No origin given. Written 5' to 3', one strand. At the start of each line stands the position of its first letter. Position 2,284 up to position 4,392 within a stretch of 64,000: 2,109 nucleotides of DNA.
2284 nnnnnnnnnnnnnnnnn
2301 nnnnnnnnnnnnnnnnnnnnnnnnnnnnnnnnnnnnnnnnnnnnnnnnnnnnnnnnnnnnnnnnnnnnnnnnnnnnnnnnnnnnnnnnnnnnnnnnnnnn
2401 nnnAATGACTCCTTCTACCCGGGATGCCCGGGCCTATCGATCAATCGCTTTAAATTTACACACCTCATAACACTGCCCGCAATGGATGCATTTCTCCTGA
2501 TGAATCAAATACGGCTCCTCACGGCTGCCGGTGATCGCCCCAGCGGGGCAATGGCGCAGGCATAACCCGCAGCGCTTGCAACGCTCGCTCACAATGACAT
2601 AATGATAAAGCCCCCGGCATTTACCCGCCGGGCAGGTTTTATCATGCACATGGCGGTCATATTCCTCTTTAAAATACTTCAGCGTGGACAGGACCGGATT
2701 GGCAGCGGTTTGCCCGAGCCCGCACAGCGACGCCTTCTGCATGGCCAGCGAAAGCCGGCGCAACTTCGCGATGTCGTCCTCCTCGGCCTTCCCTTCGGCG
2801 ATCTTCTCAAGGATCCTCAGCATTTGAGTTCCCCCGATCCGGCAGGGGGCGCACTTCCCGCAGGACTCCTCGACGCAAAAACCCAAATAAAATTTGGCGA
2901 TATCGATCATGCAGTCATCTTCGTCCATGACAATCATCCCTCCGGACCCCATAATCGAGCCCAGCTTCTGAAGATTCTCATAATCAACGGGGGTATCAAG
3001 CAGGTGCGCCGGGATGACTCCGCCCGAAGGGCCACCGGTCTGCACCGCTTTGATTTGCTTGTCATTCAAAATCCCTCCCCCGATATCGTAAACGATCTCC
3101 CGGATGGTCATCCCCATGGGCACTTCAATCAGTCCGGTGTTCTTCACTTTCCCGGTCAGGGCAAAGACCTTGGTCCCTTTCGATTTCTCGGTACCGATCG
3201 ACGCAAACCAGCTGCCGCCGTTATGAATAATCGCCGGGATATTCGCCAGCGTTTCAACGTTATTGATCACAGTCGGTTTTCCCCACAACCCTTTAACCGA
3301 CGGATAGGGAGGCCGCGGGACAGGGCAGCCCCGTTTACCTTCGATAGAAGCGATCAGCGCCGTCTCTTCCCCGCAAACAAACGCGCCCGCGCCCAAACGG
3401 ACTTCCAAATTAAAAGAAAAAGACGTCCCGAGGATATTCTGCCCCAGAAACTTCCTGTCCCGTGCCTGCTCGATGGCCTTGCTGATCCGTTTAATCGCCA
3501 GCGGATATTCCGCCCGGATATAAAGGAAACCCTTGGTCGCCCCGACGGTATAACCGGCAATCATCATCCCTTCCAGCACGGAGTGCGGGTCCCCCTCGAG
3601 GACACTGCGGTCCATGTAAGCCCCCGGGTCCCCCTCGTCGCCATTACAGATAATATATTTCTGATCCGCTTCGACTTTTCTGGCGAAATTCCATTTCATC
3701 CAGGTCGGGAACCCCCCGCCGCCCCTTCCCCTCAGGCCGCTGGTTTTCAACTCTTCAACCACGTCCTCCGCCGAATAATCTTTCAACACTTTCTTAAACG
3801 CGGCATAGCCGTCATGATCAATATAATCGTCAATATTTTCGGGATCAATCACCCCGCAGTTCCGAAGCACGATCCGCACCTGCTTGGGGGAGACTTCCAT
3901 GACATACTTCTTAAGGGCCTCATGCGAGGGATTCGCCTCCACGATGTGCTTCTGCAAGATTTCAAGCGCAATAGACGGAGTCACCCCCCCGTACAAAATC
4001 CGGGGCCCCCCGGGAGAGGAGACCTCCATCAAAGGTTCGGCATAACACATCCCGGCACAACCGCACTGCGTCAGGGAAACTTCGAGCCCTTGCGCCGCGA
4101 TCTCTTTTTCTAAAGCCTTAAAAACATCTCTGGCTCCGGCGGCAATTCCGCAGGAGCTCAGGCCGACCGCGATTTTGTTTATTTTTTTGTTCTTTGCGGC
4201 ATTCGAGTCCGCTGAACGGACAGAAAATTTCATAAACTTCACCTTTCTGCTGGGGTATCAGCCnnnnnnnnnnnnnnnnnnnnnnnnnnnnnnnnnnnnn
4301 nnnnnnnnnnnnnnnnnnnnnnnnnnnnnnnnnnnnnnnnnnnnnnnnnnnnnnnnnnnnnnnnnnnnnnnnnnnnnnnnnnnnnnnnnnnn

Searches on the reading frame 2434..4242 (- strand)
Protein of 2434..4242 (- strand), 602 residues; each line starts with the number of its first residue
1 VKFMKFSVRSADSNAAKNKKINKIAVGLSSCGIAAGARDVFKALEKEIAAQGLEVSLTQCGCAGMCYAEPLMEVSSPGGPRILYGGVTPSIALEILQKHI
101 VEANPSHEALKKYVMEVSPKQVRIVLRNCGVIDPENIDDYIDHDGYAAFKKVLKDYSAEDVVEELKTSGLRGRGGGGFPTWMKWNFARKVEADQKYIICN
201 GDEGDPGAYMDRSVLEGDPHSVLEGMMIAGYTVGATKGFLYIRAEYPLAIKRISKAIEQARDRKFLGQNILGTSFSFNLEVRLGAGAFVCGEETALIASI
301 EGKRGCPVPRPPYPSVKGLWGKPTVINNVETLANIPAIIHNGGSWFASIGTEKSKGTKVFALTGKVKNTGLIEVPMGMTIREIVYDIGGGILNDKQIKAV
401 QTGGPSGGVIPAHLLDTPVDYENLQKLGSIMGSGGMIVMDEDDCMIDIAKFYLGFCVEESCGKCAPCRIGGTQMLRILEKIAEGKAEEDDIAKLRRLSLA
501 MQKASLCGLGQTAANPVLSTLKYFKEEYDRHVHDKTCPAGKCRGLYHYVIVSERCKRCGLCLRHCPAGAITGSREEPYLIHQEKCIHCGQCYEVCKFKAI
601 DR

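Call 5: search_protein_families(library=pfam, proteins=[window:2434-4242:-], max_evalue=0.01)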
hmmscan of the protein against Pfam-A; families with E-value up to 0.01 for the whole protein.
window:2434-4242:- (602 aa): 14 families
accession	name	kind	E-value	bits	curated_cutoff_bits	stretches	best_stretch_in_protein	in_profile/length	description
PF01512.22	Complex1_51K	-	9e-47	159.2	31.2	1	166-336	2-149/150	Nuo51 FMN-binding domain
PF10589.14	NADH_4Fe-4S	-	1.3e-32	111.9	23.5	1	447-531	1-85/85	NADH-ubiquinone oxidoreductase-F iron-sulfur binding region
PF00037.32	Fer4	-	5.7e-12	45.4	21.1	2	580-600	3-23/24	4Fe-4S binding domain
PF13237.11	Fer4_10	-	1.1e-08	35.3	25.5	1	548-595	2-52/53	4Fe-4S dicluster domain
PF13187.11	Fer4_9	-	4.3e-08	33.5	27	1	554-599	1-51/52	4Fe-4S dicluster domain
PF12838.12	Fer4_7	-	4.9e-08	33.7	27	1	554-599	1-52/52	4Fe-4S dicluster domain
PF10531.15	SLBB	-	7.6e-08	32.5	27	1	359-409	1-54/55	SLBB domain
PF12797.12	Fer4_2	-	1.8e-07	31.1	24.5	2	578-596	3-21/22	4Fe-4S binding domain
PF12837.12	Fer4_6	-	1.1e-06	28.8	25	2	582-600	6-24/24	4Fe-4S binding domain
PF14697.11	Fer4_21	-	0.00013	22.5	35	1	580-600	3-23/59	4Fe-4S dicluster domain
PF22461.2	SLBB_2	-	0.00028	21.4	27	1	359-406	2-51/79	SLBB domain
PF13484.11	Fer4_16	-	0.0003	22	30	1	554-573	1-20/66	4Fe-4S double cluster binding domain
PF19954.5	EAD10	-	0.00039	20.9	24.1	1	473-515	6-48/77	Effector-associated domain 10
PF25160.1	LdpA_Fe-S-bd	-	0.0027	17.9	27.6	1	561-601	9-44/49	LdpA Fe-S cluster-binding domain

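Call 6: search_protein_families(library=ncbifam, proteins=[window:2434-4242:-], max_evalue=0.01)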
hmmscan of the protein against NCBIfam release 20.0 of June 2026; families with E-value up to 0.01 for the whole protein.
window:2434-4242:- (602 aa): 60 families (the best 25 are shown)
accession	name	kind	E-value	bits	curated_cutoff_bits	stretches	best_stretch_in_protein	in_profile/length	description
TIGR01959.1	nuoF_fam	equivalog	1.5e-146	488.1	558.65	1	133-532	10-410/410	NADH-quinone oxidoreductase subunit NuoF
NF008436.0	PRK11278.1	equivalog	1.6e-113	380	749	1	133-538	23-432/448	NADH-quinone oxidoreductase subunit NuoF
NF010120.0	PRK13596.1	equivalog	3.3e-113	378.5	389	1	147-536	30-421/433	NADH-quinone oxidoreductase subunit NuoF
TIGR04481.1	PR_assoc_PrdC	equivalog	6.1e-13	48.4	490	1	157-408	72-286/425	proline reductase-associated electron transfer protein PrdC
NF003454.1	PRK05035.1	equivalog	2.3e-12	46.2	345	1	128-410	97-337/556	electron transport complex subunit RsxC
TIGR01945.1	rnfC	subfamily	5.2e-12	45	245.95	1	128-409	95-333/435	RnfABCDGE type electron transport complex subunit C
NF058577.1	FdxA_fam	equivalog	6.3e-11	42.3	65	1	551-599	5-52/52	4Fe-4S ferredoxin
TIGR04105.1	FeFe_hydrog_B1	subfamily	8.9e-09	34.5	450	1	547-600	105-159/462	monomeric [FeFe] hydrogenase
TIGR02700.1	flavo_MJ0208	hypoth_equivalog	1.4e-08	34.3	251.35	1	540-601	135-195/234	dihydromethanopterin reductase (acceptor)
NF038196.1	ferrodoxin_EFR1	subfamily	8.6e-08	32.5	75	1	550-601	181-230/242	EFR1 family ferrodoxin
NF040864.1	HgcB_ferredoxin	equivalog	4e-07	29.8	99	1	551-601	12-62/93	mercury methylation ferredoxin HgcB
NF043069.1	T4HPD_activ_SAM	equivalog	5.3e-07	29.3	425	1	550-599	48-96/299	trans-4-hydroxy-L-proline dehydratase activase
TIGR04041.1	activase_YjjW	hypoth_equivalog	1.2e-06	28.1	250.2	1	552-599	40-86/276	YjjW family glycine radical enzyme activase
NF006221.0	PRK08348.1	subfamily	1.4e-06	28.1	124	1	543-600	36-92/136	NADH-plastoquinone oxidoreductase subunit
TIGR02179.1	PorD_KorD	subfamily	3.5e-06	27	60.05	1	547-601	19-73/78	2-oxoacid:acceptor oxidoreductase, delta subunit, pyruvate/2-ketoisovalerate family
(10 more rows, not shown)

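Call 64: search_solved_structures(query=window:2434-4242:-, max_evalue=1e-50, show_alignments=1)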
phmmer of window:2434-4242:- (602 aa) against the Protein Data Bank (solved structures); distinct sequences matched with E-value up to 1e-50: 61 (the best 60 are shown).
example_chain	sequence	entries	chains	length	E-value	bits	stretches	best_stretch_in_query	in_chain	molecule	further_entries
9bov_B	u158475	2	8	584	4.1e-238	795.1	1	23-600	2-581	NADH dehydrogenase (Quinone)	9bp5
8oh5_B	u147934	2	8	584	2.9e-237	792.3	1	23-600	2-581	NAD-reducing hydrogenase subunit HoxF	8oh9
9n5u_B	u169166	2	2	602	8.3e-228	761.1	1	20-601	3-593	NfnB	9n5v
7t2r_B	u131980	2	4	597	1.9e-225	753.3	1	33-601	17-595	NiFe hydrogenase subunit B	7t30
7q4v_B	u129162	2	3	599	5e-220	735.4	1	28-601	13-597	Iron hydrogenase HydB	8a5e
7q4w_B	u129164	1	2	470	8.7e-208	695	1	136-601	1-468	Iron hydrogenase HydB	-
8a6t_B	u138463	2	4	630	5.8e-200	669.1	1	49-600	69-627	Electron bifurcating hydrogenase subunit HydB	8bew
7p5h_B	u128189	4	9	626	2.3e-188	630.8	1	17-601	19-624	Fe-hydrogenase, subunit beta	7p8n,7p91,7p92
9mqx_B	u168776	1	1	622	1.8e-183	614.7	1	32-599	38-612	NADH:ubiquinone oxidoreductase, NADH-binding (51 kD) subunit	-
6vw7_B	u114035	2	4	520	7e-128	431.1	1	23-528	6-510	NAD-dependent formate dehydrogenase beta subunit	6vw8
2fug_1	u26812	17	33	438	3.2e-124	419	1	119-534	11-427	NADH-quinone oxidoreductase chain 1 | NADH-QUINONE OXIDOREDUCTASE SUBUNIT 1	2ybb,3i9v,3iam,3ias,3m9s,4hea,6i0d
6tg9_B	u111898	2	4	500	1.9e-117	396.6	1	30-528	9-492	Formate dehydrogenase subunit beta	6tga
9wxb_C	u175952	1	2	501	1.8e-115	390.1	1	25-528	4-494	Formate dehydrogenase beta subunit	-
6hl2_B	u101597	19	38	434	2.6e-109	369.8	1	134-532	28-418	NADH-quinone oxidoreductase subunit F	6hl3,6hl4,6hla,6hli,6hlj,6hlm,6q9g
7q5y_C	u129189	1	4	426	4.9e-109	368.8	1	134-531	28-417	NADH-quinone oxidoreductase subunit F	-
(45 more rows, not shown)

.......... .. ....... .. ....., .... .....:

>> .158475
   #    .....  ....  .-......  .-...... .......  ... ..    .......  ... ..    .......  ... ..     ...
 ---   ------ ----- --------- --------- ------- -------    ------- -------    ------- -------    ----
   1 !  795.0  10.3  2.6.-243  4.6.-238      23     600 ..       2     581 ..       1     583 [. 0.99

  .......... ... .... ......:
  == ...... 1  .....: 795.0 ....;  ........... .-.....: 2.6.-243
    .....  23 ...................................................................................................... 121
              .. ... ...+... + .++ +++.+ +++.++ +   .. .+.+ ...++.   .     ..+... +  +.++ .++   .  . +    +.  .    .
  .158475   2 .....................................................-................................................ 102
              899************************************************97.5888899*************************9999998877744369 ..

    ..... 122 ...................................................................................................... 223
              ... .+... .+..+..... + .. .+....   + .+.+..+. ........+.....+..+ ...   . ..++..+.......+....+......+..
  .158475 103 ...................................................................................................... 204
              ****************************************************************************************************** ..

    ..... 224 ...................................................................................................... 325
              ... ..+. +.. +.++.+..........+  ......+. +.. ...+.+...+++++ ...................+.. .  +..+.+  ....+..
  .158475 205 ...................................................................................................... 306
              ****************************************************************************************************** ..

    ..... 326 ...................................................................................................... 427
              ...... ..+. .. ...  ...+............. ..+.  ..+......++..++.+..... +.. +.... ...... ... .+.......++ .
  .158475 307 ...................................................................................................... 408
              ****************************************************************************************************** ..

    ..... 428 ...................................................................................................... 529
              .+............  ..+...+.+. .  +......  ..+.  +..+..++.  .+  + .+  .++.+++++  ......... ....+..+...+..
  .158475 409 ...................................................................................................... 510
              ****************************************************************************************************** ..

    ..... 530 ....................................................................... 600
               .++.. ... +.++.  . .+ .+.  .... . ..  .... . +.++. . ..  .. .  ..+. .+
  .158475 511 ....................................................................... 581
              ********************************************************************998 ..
